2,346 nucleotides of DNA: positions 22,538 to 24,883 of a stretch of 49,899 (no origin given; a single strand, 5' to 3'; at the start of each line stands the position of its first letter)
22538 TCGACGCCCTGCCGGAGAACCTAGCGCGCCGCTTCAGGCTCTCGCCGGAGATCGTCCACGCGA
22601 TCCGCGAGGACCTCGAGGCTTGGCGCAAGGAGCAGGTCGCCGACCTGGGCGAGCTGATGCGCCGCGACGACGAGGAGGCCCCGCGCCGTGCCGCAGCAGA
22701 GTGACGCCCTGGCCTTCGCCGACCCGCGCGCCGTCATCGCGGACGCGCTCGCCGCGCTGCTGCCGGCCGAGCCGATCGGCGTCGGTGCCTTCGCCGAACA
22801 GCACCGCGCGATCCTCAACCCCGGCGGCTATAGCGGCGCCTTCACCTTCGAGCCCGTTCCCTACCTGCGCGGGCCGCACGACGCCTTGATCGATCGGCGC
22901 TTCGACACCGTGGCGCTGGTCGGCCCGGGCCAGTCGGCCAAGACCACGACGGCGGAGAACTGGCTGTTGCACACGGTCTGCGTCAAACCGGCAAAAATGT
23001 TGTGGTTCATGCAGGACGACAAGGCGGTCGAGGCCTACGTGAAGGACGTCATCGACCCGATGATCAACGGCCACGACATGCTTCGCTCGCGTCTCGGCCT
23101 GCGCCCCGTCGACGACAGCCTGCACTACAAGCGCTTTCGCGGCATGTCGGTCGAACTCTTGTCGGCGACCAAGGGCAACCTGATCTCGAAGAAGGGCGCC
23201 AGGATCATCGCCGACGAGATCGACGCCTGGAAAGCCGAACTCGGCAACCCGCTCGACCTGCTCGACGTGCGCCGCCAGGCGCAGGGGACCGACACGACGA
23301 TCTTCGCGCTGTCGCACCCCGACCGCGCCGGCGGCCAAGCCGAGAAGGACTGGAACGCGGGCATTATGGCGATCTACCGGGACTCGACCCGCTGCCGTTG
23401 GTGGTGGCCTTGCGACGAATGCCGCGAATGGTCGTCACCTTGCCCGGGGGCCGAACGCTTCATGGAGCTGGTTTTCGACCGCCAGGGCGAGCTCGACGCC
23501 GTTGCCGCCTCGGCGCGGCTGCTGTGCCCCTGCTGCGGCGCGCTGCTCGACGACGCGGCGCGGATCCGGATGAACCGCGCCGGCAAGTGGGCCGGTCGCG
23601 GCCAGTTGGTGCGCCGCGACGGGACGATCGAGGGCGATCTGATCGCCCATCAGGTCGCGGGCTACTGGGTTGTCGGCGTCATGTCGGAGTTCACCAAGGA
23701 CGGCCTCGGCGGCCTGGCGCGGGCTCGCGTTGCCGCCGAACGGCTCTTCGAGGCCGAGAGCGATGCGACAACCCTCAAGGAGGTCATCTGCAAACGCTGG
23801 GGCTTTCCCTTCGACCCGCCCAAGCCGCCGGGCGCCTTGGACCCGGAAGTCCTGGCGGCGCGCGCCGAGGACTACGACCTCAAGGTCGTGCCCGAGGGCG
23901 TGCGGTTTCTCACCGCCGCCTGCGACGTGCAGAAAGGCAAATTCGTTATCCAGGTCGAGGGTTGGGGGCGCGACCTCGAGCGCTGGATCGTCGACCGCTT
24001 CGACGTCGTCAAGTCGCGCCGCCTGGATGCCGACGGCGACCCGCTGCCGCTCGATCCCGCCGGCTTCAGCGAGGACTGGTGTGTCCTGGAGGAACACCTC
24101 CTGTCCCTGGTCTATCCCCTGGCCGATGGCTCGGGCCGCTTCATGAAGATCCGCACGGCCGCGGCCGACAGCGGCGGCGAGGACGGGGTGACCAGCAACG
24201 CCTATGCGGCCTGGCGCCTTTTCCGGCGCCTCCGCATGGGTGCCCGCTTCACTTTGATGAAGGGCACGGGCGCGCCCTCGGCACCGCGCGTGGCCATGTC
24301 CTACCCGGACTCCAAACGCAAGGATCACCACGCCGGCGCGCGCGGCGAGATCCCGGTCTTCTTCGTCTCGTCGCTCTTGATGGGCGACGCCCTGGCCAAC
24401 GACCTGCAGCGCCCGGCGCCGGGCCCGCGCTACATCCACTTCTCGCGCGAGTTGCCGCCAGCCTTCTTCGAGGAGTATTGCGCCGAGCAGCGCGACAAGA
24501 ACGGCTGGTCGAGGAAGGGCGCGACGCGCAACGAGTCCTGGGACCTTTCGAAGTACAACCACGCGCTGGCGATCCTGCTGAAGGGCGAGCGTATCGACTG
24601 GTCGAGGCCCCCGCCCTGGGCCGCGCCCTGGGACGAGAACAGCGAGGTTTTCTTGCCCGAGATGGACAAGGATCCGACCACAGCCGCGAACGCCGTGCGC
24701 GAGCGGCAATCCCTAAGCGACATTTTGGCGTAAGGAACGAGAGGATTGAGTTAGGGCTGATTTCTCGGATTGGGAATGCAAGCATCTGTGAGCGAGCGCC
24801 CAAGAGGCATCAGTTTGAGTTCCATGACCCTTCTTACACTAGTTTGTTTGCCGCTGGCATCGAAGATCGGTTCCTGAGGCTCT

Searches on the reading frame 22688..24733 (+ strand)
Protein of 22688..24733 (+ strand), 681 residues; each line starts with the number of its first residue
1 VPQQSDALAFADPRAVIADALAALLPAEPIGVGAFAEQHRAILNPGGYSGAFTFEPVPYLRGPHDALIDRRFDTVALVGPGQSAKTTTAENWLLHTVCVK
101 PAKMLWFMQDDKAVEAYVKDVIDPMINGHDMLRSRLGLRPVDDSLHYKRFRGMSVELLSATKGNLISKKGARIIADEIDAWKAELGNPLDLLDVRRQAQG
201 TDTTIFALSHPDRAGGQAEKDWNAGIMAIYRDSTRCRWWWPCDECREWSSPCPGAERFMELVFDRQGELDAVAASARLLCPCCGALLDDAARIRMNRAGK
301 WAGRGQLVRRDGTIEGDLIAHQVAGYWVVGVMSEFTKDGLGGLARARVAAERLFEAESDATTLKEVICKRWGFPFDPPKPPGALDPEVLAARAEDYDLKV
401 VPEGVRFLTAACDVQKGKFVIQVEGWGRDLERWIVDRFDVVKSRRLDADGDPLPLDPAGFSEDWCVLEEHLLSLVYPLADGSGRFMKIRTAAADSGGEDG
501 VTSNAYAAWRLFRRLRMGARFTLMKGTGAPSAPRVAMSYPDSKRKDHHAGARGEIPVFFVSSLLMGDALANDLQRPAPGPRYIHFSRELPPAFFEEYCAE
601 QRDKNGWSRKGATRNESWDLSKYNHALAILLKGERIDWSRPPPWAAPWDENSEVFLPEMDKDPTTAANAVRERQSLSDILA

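Call 22: search_protein_families(library=phrogs, proteins=[window:22688-24733:+], max_evalue=0.001)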
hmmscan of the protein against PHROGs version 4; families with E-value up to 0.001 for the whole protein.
window:22688-24733:+ (681 aa): 7 families
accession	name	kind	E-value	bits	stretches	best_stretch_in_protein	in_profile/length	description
phrog_15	-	head and packaging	3.8e-139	467.1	1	3-671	328-966/1330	terminase large subunit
phrog_12089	-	unknown function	1.1e-28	101.3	1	491-646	3-160/208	-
phrog_15657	-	unknown function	2.5e-24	87.1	1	352-544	48-213/230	-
phrog_675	-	head and packaging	9e-11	41.7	1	73-301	56-276/576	terminase large subunit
phrog_16406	-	unknown function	1.8e-06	27.9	1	384-438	157-210/601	-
phrog_23163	-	unknown function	4.6e-06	27.3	1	48-116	42-112/130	-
phrog_33134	-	head and packaging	0.0003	22.1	1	275-335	21-81/132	terminase large subunit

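Call 96: search_dna_similar(query=window:22688-24730:+, collection=phages, mode=protein, max_rows=10)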
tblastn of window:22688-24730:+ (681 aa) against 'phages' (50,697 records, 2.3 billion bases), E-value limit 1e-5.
Records with a match: 511; places in all: 511; records where one place covers at least 80% of the query: 372.
Best place of each record, by identity: <60% 511.
By first word of the organism name: Salmonella 93; Flavobacterium 78; Escherichia 38; Rhodobacter 28; Klebsiella 27; Aeromonas 24; Proteus 21; Vibrio 20; Pseudomonas 18; Ralstonia 13; and 50 more.
By host as written in the record: Flavobacterium columnare 62; - 54; Rhodobacter capsulatus YW1 28; Salmonella enterica subsp. enterica serovar Typhimurium 25; Escherichia coli 21; Salmonella enterica 17; Proteus mirabilis 15; Ralstonia solanacearum 11; and 166 more.
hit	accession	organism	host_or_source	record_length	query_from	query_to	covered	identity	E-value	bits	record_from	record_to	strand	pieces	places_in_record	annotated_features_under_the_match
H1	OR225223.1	Sphingomonas phage Carli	Sphingomonas sp. LR55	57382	30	679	95%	33.9%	1e-86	303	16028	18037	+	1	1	putative large terminase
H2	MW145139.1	Providencia phage Kokobel1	Providencia stuartii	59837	30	661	93%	34.8%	2e-94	326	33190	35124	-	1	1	terminase DNA packaging protein A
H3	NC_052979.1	Providencia phage Kokobel1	Providencia stuartii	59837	30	661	93%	34.8%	2e-94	326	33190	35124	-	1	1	terminase large subunit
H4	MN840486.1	Proteus phage P16-2532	Proteus mirabilis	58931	30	661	93%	34.7%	2e-80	346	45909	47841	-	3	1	terminase large subunit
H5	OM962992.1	Proteus phage Q29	Proteus mirabilis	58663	30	661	93%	34.7%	3e-98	337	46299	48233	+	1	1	none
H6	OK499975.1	Proteus phage vB_PmiS_Jing313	Proteus mirabilis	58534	30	661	93%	34.7%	8e-98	336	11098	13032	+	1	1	terminase large subunit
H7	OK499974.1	Proteus phage vB_PmiS_Inception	Proteus mirabillis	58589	30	661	93%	34.7%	8e-98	336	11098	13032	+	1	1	putative terminase large subunit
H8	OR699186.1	Salmonella phage SD-13_S19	Salmonella enterica subsp. enterica ...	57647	30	661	93%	34.7%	9e-98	336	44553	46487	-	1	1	terminase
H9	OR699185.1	Salmonella phage SD-12_S18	Salmonella enterica subsp. enterica ...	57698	30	661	93%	34.7%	9e-98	336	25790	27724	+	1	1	terminase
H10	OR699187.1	Salmonella phage SD-14_S20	Salmonella enterica subsp. enterica ...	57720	30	661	93%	34.7%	9e-98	336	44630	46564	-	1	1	terminase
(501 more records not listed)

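Call 97: find_related_loci(query=window:22688-24730:+, collection=viral_contigs, flank=10000)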
Query window:22688-24730:+ (681 aa) in viral_contigs; peptide patterns used: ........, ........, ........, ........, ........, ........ (x = any residue, [..] = any of these).
1 stretches matched a pattern, but none encodes a relative of the query by tblastn (E <= 1e-3).
